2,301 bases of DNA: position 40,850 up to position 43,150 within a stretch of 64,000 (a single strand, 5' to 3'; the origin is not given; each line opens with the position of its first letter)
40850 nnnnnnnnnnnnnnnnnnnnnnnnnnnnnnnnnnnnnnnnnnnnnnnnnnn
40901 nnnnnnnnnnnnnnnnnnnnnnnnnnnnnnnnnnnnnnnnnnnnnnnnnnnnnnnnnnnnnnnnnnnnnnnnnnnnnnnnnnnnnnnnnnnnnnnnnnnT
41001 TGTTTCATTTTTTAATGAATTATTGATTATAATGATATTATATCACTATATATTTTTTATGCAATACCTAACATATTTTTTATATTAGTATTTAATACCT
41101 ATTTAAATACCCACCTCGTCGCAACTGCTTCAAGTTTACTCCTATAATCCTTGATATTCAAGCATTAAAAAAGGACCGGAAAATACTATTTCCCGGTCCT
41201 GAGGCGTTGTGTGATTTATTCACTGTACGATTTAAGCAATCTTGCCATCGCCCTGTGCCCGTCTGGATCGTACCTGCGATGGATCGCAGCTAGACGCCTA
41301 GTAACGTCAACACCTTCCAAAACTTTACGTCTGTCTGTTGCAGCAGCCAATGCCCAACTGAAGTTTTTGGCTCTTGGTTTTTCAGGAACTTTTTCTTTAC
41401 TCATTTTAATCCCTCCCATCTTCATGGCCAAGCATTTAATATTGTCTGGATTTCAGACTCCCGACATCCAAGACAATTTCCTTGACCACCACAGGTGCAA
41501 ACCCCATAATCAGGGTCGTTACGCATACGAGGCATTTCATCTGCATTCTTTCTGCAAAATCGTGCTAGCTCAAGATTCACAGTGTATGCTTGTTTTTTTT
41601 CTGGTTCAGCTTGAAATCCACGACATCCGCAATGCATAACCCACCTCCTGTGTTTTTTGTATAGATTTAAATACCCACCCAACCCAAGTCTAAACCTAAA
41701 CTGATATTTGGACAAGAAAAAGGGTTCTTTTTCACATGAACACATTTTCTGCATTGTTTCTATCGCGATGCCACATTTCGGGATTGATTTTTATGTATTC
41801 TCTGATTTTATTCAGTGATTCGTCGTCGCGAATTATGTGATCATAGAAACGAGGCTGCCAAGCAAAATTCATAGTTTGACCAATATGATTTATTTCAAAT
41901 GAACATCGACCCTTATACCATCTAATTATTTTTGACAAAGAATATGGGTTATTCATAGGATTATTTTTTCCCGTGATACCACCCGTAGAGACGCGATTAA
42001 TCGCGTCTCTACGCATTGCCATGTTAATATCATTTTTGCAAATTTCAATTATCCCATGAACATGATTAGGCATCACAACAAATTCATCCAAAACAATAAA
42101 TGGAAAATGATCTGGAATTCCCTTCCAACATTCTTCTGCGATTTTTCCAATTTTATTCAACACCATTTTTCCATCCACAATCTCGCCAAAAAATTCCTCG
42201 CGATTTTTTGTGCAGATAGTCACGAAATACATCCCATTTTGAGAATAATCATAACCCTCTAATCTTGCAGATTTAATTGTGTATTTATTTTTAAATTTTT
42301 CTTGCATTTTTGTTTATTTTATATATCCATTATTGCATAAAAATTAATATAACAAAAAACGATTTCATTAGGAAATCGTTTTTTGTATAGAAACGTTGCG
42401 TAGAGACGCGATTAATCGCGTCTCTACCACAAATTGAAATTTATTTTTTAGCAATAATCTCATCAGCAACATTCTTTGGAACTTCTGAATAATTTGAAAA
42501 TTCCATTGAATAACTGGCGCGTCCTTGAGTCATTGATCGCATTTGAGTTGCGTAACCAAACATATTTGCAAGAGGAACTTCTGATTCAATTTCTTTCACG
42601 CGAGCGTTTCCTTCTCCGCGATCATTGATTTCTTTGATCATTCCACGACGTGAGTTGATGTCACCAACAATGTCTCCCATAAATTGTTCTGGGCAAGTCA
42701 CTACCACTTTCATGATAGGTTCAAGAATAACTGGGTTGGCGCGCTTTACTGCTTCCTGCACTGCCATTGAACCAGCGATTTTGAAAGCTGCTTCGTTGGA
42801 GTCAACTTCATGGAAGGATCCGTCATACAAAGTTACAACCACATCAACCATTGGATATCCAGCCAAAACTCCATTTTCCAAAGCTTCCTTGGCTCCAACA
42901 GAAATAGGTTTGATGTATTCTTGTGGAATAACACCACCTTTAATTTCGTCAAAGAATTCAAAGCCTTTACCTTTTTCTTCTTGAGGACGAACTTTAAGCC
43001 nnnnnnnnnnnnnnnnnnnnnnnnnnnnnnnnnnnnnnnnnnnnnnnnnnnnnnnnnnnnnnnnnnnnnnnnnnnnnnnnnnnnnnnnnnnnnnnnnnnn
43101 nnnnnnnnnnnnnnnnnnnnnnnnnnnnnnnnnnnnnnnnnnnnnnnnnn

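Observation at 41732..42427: RAYT/IS200-like HuH transposase with its presumptive REP palindrome duplicated. One copy is in frame inside the gene.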

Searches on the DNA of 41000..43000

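Call 51: search_rna_families(source=window, start=41000, end=43000, threshold=evalue, max_evalue=1)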
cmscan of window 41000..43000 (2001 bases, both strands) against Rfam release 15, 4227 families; matches with E-value up to 1: 2.
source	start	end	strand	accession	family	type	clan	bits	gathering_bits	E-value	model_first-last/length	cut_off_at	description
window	42350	42461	-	RF02618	SSRC34_2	Gene; sRNA;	-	25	48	0.28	1-125/125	no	Streptococcus sRNA 34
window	41167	41247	-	RF00111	SdsR_RyeB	Gene; sRNA;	CL00105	23.7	38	0.22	1-100/100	no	SdsR_RyeB RNA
